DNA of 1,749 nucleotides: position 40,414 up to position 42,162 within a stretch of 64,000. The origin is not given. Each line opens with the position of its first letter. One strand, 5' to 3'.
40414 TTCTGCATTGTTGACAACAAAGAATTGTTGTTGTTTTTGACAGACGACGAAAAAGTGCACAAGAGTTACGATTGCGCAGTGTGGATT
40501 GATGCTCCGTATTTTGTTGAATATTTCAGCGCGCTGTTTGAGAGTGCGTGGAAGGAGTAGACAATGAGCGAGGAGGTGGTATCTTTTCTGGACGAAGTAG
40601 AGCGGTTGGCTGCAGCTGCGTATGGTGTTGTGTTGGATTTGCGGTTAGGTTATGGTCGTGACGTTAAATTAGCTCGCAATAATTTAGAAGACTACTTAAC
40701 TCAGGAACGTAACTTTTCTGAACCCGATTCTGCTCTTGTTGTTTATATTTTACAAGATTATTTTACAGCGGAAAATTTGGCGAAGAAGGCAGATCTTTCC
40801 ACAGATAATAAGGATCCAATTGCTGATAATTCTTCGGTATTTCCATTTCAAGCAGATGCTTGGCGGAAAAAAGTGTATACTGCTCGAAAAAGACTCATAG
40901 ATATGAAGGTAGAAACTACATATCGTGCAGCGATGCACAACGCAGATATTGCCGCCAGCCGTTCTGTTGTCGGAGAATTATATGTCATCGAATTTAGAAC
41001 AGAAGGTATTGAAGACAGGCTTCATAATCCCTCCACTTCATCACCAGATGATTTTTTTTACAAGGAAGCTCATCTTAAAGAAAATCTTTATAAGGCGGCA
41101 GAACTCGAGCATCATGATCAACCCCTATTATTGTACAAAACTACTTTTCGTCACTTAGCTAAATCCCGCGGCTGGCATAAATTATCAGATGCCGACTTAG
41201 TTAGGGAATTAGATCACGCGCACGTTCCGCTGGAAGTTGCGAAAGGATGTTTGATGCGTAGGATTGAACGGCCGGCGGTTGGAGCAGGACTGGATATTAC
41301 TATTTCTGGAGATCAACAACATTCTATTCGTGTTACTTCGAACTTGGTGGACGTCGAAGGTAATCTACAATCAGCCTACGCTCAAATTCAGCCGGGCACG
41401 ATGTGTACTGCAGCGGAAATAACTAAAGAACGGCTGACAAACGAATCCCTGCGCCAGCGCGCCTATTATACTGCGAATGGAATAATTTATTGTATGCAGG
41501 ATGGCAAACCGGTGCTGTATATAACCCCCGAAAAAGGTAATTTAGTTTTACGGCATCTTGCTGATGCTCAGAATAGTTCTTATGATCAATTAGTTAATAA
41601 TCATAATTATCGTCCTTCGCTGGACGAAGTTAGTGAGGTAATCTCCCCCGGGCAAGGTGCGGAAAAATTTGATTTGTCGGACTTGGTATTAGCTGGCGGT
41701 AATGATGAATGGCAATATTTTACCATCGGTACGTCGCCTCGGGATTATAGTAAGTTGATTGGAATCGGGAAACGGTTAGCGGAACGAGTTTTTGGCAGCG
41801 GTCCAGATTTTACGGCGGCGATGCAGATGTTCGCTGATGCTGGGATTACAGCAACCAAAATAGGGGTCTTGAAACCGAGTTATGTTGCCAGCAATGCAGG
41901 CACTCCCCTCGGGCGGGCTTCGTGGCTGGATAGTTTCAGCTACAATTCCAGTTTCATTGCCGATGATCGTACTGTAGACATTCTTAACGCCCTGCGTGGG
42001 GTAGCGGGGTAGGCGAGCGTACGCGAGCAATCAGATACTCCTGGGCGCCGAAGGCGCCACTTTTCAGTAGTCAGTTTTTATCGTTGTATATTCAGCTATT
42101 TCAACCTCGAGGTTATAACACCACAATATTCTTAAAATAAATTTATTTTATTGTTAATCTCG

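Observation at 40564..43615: Diversity-generating retroelement: target protein with C-terminal VR, AAY-rich TR, and RT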

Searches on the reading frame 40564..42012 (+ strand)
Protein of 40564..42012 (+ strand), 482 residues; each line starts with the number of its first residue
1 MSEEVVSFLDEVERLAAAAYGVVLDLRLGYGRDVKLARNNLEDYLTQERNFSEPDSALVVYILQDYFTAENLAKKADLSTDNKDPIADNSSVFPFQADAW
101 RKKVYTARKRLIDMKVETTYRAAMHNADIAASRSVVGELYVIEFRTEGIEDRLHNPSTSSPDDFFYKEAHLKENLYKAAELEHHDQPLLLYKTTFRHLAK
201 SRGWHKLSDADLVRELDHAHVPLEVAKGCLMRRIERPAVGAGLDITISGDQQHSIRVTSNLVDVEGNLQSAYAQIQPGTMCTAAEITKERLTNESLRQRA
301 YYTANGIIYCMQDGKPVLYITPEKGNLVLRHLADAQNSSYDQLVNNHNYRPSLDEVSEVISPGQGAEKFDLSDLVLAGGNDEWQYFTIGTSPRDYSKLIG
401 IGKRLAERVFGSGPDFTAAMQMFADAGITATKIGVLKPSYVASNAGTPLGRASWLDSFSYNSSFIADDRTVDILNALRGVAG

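Call 7: search_protein_families(library=pfam, proteins=[window:40564-42012:+], max_evalue=0.01)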
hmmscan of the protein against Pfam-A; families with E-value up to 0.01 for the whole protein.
window:40564-42012:+ (482 aa): 0 families

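Call 8: search_protein_families(library=ncbifam, proteins=[window:40564-42012:+], max_evalue=0.01)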
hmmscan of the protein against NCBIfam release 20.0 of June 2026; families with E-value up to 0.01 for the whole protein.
window:40564-42012:+ (482 aa): 0 families

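Call 15: find_homologous_proteins(query=window:40564-42009:+, max_evalue=0.001)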
Query window:40564-42009:+ (482 aa): 13 proteins with E <= 0.001 among 8000 candidates.
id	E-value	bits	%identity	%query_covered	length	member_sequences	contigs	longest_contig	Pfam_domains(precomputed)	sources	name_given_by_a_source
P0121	0.0e+0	1083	100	100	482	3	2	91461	-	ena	-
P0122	7.9e-44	169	45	44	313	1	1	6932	-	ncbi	-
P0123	8.2e-44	168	45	46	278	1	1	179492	-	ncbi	-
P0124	6.6e-43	165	45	43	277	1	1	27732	-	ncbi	-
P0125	4.3e-39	153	41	46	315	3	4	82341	-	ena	-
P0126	5.8e-39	152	45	46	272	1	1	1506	-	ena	-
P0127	1.6e-32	131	40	46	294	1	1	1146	-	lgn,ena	-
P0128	2.5e-32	131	39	46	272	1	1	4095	-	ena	-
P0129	3.6e-31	127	41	46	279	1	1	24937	-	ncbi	-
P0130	3.0e-29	120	40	42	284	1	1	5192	-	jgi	jgi:hypothetical protein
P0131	6.7e-25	106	40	46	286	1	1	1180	-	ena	-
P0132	1.7e-23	101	40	46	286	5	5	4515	-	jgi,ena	-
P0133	6.7e-23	100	37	46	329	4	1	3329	-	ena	-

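Call 16: list_cluster_members(proteins=[P0121])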
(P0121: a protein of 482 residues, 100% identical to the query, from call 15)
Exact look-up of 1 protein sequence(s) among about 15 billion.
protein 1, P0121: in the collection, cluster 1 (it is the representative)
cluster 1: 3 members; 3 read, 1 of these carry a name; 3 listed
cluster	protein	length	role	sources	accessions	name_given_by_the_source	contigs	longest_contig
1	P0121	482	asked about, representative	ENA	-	-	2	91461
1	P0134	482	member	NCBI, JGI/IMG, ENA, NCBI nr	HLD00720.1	MAG TPA: hypothetical protein VJC39_03160 [Candidatus Nanoarchaeia archaeon] | hypothetical protein [Candidatus Nanoarchaeia archaeon]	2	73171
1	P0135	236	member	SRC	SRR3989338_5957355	-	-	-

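Call 17: find_encoding_contigs(protein=P0121, flank=6000, max_places=10)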
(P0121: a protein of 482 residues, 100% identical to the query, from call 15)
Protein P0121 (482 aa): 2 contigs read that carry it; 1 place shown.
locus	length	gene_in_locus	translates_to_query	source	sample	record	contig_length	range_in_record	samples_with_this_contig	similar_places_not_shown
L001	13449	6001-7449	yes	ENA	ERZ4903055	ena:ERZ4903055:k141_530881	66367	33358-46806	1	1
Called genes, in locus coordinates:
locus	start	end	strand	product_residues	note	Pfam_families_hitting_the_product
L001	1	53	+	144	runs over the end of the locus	PF21473:OB_Ssb-like, PF01336:tRNA_anti-codon (weak)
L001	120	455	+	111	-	PF01900:RNase_P_Rpp14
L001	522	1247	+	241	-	PF10584:Proteasome_A_N, PF00227:Proteasome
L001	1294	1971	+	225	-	PF01172:SBDS_N, PF09377:SBDS_domain_II, PF20268:SBDS_C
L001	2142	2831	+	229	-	PF14382:ECR1_N, PF22625:ECR1_N_2, PF00013:KH_1, PF15985:KH_6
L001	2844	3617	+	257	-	PF01138:RNase_PH, PF03725:RNase_PH_C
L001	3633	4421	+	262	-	PF01138:RNase_PH, PF03725:RNase_PH_C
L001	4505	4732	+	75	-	PF01192:RNA_pol_Rpb6 (weak)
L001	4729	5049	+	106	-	PF04010:DUF357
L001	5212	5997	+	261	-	PF01978:TrmB, PF11495:TrmB_EBD_N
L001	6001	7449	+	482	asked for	-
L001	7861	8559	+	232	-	PF00078:RVT_1 (weak)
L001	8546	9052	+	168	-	PF00078:RVT_1 (weak)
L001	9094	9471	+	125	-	PF05168:HEPN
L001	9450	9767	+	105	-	PF01909:NTP_transf_2, PF18765:Polbeta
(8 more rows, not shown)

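Call 19: find_encoding_contigs(protein=P0134, flank=6000, max_places=10)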
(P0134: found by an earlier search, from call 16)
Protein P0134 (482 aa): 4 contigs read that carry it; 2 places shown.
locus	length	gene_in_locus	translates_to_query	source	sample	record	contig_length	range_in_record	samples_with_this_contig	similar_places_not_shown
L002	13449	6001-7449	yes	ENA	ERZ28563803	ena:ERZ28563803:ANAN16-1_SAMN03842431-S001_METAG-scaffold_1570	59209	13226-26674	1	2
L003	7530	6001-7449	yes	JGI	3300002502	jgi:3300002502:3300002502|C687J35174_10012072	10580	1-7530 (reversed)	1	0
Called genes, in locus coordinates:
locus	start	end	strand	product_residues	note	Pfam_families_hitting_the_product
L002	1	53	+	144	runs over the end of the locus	PF21473:OB_Ssb-like, PF01336:tRNA_anti-codon (weak)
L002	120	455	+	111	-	PF01900:RNase_P_Rpp14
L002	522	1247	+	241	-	PF10584:Proteasome_A_N, PF00227:Proteasome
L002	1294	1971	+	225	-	PF01172:SBDS_N, PF09377:SBDS_domain_II, PF20268:SBDS_C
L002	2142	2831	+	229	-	PF14382:ECR1_N, PF22625:ECR1_N_2, PF00013:KH_1, PF15985:KH_6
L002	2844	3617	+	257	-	PF01138:RNase_PH, PF03725:RNase_PH_C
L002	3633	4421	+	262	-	PF01138:RNase_PH, PF03725:RNase_PH_C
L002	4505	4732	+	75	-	PF01192:RNA_pol_Rpb6 (weak)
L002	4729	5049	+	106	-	PF04010:DUF357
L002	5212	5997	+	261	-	PF01978:TrmB, PF11495:TrmB_EBD_N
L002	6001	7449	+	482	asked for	-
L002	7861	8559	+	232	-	PF00078:RVT_1 (weak)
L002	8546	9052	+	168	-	PF00078:RVT_1 (weak)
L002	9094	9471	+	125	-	PF05168:HEPN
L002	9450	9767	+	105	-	PF01909:NTP_transf_2, PF18765:Polbeta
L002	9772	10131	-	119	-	-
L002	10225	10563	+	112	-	PF01981:PTH2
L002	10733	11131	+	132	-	-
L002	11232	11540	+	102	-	PF00935:Ribosomal_L44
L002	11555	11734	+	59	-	PF01667:Ribosomal_S27e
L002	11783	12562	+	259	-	PF00575:S1, PF07541:EIF_2_alpha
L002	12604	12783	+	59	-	PF04135:Nop10p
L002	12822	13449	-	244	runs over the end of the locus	-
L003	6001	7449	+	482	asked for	-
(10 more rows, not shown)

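Call 24: find_encoding_contigs(protein=P0124, flank=5000, max_places=3)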
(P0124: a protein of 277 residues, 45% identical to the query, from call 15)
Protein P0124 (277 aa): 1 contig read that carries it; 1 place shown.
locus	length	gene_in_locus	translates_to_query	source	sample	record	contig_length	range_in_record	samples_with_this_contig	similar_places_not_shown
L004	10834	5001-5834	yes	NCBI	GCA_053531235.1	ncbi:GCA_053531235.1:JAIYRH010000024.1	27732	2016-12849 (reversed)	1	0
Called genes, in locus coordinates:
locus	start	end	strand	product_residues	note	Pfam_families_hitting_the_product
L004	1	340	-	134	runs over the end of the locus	-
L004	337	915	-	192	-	PF01909:NTP_transf_2, PF18765:Polbeta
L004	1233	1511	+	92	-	PF00736:EF1_GNE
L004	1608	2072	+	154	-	PF01161:PBP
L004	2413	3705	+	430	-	PF00535:Glycos_transf_2, PF10111:Glyco_tranf_2_2, PF12804:NTP_transf_3 (weak), PF13641:Glyco_tranf_2_3, PF21969:MGS_GT (weak), PF00702:Hydrolase, PF06888:Put_Phosphatase, PF12710:HAD, +2 more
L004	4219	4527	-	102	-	PF04014:MazE_antitoxin (weak)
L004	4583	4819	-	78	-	-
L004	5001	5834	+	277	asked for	-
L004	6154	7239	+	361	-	PF00078:RVT_1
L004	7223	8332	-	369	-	PF02005:TRM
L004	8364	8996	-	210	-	PF01168:Ala_racemase_N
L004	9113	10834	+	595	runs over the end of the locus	PF00009:GTP_EFTU, PF01926:MMR_HSR1 (weak), PF03144:GTP_EFTU_D2 (faint), PF11987:IF-2, PF14578:GTP_EFTU_D4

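Call 25: find_encoding_contigs(protein=P0123, flank=5000, max_places=3)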
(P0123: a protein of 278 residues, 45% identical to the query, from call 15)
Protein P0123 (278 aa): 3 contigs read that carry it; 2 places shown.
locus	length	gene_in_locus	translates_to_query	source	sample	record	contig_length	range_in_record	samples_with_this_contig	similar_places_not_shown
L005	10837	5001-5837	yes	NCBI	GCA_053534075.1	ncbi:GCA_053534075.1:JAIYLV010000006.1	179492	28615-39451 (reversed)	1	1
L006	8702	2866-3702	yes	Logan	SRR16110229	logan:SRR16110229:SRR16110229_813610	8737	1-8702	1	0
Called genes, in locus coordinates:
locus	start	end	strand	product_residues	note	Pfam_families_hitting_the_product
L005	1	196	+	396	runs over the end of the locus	PF04894:Nre_N, PF04895:Nre_C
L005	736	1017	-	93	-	-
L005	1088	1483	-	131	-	-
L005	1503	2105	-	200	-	PF00156:Pribosyltran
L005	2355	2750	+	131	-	-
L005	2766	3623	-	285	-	PF01650:Peptidase_C13 (faint)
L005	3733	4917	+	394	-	PF18911:PKD_4, PF00801:PKD, PF07705:CARDB (weak)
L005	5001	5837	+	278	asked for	-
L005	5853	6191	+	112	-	-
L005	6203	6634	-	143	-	-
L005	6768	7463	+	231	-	-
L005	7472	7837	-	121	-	-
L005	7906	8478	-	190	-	PF04919:DUF655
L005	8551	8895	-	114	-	PF03874:RNA_pol_Rpb4 (weak)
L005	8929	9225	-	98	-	PF01157:Ribosomal_L21e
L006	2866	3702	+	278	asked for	-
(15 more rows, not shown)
